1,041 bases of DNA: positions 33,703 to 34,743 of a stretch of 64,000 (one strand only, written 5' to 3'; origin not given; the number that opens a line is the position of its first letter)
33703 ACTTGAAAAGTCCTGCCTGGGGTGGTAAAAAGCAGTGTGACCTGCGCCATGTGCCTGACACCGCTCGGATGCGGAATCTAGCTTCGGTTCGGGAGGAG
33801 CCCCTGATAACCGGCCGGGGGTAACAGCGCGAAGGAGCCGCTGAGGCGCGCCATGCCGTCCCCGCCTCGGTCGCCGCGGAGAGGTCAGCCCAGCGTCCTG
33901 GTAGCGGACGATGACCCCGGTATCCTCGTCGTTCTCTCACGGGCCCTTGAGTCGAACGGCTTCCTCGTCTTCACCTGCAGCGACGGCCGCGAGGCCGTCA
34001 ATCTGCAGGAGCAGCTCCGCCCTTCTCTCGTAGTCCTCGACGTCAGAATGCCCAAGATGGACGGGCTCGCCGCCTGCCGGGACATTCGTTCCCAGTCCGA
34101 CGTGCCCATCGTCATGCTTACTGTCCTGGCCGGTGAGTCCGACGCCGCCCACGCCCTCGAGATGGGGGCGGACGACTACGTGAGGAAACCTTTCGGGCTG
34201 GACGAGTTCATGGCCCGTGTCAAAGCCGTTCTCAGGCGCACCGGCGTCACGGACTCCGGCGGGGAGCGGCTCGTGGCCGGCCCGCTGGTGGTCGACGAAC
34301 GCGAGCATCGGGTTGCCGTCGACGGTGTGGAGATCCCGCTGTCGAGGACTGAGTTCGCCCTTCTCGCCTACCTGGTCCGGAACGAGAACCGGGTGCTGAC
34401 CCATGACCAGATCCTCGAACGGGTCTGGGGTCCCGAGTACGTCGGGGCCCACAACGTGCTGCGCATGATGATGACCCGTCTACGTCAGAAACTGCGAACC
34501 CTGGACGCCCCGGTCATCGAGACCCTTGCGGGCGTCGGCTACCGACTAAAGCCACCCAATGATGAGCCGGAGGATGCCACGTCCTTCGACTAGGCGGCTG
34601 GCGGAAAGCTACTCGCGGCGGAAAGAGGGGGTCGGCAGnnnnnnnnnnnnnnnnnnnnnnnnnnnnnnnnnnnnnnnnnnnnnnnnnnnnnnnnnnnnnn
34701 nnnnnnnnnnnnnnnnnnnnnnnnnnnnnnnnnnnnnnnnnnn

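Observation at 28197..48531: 20-kb signal-transduction island: stacked c-di-GMP modules, a 12-PAS kinase, a hybrid kinase, three response regulators, a pilin and a sigma factor, bracketed by two paralogous degenerate-GGDEF membrane proteins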

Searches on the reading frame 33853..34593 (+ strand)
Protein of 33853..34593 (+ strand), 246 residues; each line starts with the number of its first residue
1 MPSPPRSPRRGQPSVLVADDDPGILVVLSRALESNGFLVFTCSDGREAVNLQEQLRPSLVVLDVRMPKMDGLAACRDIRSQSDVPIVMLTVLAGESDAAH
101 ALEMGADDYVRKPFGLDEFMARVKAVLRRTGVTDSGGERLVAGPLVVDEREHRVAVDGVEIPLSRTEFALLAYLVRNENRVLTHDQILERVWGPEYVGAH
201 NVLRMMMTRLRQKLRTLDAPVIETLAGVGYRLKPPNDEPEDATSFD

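Call 3: search_protein_families(library=pfam, proteins=[window:33853-34593:+], max_evalue=0.01)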
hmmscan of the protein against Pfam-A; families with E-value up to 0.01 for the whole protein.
window:33853-34593:+ (246 aa): 2 families
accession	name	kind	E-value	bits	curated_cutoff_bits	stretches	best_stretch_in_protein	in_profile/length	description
PF00072.30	Response_reg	-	2e-29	102.5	30.2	1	15-124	1-111/111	Response regulator receiver domain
PF00486.34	Trans_reg_C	-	7.1e-23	80.9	26.2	1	160-232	3-77/77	Transcriptional regulatory protein, C terminal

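Call 24: search_protein_families(library=ncbifam, proteins=[window:33853-34593:+], max_evalue=0.001)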
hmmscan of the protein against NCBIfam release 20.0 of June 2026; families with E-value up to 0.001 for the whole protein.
window:33853-34593:+ (246 aa): 99 families (the best 25 are shown)
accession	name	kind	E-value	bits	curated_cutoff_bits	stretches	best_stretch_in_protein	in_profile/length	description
NF040689.1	MtrAB_MtrA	equivalog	1.3e-54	184.9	300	1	15-231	1-217/219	MtrAB system response regulator MtrA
NF045944.1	ResRegRpaBCyano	equivalog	9e-52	175.7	330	1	16-233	1-228/229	response regulator transcription factor RpaB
TIGR02154.1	PhoB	equivalog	4e-50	170.2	296.2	1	13-232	3-225/226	phosphate regulon transcriptional regulator PhoB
NF040534.1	resp_reg_YycF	equivalog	7.6e-48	162.8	340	1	15-234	3-229/231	response regulator YycF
NF053854.1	RespRegPhoBBctds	equivalog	9.4e-47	159.2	270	1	15-232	1-224/225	two-component system response regulator PhoB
NF008296.0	PRK11083.1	equivalog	1.1e-46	159.1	273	1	12-233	3-226/228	two-component system response regulator CreB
NF041733.1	resp_reg_CseB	equivalog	6.6e-44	150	350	1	14-233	2-227/228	two-component system response regulator CseB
NF007820.0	PRK10529.1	equivalog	5.5e-43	147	325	1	14-232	3-223/225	two-component system response regulator KdpE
NF033117.2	vanR_ACDEGLN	exception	3.5e-42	144.5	350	1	15-232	1-225/226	VanR-ABDEGLN family response regulator transcription factor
NF041734.1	resp_reg_RppA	equivalog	3.1e-41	141.2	250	1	15-233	3-228/229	two-component system response regulator RppA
NF000402.1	vanR-B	exception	7.3e-41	140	480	1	15-233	5-217/219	vancomycin resistance response regulator transcription factor VanR-B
NF007982.1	PRK10710.1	equivalog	1.8e-40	139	380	1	12-232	7-227/235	envelope stress response regulator BaeR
NF007005.1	PRK09468.1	equivalog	1.3e-39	136.1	331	1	14-234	5-233/237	osmolarity response regulator transcription factor OmpR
TIGR01387.1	cztR_silR_copR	subfamily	1.8e-39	135.6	279.2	1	15-232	1-218/218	heavy metal response regulator transcription factor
NF033120.0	vanR_FM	exception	2.8e-39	135.1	460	1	14-232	5-229/231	vancomycin resistance response regulator transcription factor, VanR-F/VanR-M family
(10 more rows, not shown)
